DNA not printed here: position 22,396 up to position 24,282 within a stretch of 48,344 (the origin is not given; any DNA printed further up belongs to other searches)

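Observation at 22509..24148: Portal gene lies on a ~1.6-kb segment inverted relative to the whole morphogenesis operon and is bracketed by a short inverted repeat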

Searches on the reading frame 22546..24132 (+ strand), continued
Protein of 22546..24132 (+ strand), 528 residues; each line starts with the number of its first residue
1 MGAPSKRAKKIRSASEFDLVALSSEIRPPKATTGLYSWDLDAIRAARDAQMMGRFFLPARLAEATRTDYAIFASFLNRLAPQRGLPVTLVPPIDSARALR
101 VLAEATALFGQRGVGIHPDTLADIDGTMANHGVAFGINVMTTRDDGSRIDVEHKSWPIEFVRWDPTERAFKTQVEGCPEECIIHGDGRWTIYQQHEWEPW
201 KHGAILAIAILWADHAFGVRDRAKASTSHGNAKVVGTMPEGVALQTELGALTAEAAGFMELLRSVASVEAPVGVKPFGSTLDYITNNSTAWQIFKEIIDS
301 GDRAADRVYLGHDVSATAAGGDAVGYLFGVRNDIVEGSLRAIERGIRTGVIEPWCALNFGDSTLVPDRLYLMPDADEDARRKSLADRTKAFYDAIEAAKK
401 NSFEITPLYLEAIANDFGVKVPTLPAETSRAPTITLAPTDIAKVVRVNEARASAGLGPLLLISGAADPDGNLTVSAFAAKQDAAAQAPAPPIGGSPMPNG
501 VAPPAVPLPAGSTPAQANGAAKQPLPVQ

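Call 41: find_encoding_contigs(protein=P0001, flank=4000, max_places=10)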
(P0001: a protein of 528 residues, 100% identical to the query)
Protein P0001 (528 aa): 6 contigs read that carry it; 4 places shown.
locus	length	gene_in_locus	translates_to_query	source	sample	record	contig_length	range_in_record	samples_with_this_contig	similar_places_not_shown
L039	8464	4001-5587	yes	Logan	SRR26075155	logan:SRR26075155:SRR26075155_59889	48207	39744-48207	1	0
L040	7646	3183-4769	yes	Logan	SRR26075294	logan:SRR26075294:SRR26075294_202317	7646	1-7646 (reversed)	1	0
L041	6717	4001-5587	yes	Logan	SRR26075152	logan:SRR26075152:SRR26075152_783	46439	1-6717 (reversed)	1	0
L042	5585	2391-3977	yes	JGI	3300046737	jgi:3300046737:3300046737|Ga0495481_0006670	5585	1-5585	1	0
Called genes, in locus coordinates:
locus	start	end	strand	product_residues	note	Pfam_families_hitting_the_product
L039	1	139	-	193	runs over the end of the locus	-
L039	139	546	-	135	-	-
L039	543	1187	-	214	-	-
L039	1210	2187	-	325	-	PF25209:Phage_capsid_4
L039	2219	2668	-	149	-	-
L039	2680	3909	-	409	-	PF10123:Mu-like_Pro_N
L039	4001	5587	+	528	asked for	PF06074:Portal_Mu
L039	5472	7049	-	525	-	PF03237:Terminase_6N, PF17289:Terminase_6C (weak)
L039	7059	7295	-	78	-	-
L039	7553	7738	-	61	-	-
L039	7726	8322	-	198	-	-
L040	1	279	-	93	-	?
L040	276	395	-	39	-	-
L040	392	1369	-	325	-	PF25209:Phage_capsid_4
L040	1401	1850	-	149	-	-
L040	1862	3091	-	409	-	PF10123:Mu-like_Pro_N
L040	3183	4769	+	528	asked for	PF06074:Portal_Mu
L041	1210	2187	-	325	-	PF25209:Phage_capsid_4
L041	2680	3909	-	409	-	PF10123:Mu-like_Pro_N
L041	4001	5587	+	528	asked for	PF06074:Portal_Mu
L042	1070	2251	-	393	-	PF10123:Mu-like_Pro_N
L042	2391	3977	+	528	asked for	PF06074:Portal_Mu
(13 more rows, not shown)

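Call 42: find_encoding_contigs(protein=P0095, flank=6000, max_places=3)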
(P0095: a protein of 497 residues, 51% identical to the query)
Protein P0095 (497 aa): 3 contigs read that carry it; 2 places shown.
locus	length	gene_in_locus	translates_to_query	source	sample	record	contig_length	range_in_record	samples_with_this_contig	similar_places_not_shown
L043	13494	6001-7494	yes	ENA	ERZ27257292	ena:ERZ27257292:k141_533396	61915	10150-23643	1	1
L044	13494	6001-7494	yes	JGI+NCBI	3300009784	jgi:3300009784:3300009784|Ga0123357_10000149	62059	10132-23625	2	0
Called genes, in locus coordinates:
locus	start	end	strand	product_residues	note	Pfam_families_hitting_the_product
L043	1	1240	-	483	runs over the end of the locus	-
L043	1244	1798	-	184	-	-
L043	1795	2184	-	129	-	-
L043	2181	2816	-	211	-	-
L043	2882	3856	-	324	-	PF10124:Mu-like_gpT, PF25209:Phage_capsid_4 (weak)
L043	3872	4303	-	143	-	-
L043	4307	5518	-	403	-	PF10123:Mu-like_Pro_N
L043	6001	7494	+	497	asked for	PF06074:Portal_Mu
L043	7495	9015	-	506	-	PF17289:Terminase_6C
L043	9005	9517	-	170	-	-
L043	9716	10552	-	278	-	-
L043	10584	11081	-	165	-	-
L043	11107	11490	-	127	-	-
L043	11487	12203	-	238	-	-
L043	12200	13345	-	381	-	-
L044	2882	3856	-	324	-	PF10124:Mu-like_gpT, PF25209:Phage_capsid_4 (weak)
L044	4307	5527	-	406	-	PF10123:Mu-like_Pro_N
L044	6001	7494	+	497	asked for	PF06074:Portal_Mu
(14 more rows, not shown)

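Call 45: find_related_loci(query=A2, collection=viral_contigs, flank=5000)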
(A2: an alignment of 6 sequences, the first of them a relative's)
Query A2 (481 aa) in viral_contigs; peptide patterns used: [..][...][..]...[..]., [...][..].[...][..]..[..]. (x = any residue, [..] = any of these).
346 stretches matched a pattern; 173 encode a relative of the query (tblastn E <= 1e-3); the best 80 are kept; 80 distinct loci.
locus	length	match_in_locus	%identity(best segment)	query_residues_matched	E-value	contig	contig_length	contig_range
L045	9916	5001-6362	39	19-450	3e-80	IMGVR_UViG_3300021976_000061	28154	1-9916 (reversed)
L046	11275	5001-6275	37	14-434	2e-72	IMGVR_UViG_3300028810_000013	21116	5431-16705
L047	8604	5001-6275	37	14-434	2e-72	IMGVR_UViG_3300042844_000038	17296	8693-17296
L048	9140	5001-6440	36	3-468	2e-71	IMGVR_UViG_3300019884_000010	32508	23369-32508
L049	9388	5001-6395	35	14-471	2e-71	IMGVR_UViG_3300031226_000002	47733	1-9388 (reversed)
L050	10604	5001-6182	39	19-403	3e-71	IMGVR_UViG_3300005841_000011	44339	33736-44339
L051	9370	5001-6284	37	14-437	4e-70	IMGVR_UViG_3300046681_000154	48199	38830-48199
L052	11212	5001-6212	38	14-413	5e-69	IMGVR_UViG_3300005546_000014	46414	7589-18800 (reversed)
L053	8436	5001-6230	38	3-408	9e-68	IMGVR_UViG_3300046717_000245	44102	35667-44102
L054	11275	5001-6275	37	20-435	2e-67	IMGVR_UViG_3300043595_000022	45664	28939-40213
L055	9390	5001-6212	38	14-413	5e-67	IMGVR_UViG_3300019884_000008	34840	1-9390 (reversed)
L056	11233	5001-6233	32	1-410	9e-58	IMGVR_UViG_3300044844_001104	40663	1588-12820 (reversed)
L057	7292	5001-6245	32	3-406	4e-56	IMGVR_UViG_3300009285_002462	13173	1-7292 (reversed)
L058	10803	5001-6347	34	17-446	1e-55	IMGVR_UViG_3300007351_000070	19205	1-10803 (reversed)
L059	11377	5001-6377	31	1-451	7e-55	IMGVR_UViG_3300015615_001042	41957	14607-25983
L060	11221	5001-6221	33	16-403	2e-53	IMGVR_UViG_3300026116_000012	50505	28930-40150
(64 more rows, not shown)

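Call 60: search_protein_families(library=pfam, proteins=[L008:4044-6362:-], max_evalue=0.01)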
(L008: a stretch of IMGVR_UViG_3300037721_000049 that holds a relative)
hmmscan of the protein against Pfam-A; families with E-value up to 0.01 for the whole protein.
L008:4044-6362:- (772 aa): 5 families
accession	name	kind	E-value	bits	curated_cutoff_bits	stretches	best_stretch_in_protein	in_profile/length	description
PF14890.11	Intein_splicing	-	4.9e-12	46.4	35.8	1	230-445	38-155/155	Intein splicing domain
PF03237.21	Terminase_6N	-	1.8e-07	31.5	22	0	84-195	2-102/215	Terminase large subunit, T4likevirus-type, N-terminal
PF17289.8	Terminase_6C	-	2.6e-06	27.9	22.6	1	569-718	3-151/155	Terminase RNaseH-like domain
PF14623.11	Vint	-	0.00013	22.3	27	1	195-233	2-40/166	Hint-domain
PF13403.11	Hint_2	-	0.002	19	28.4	1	195-240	2-47/147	Hint domain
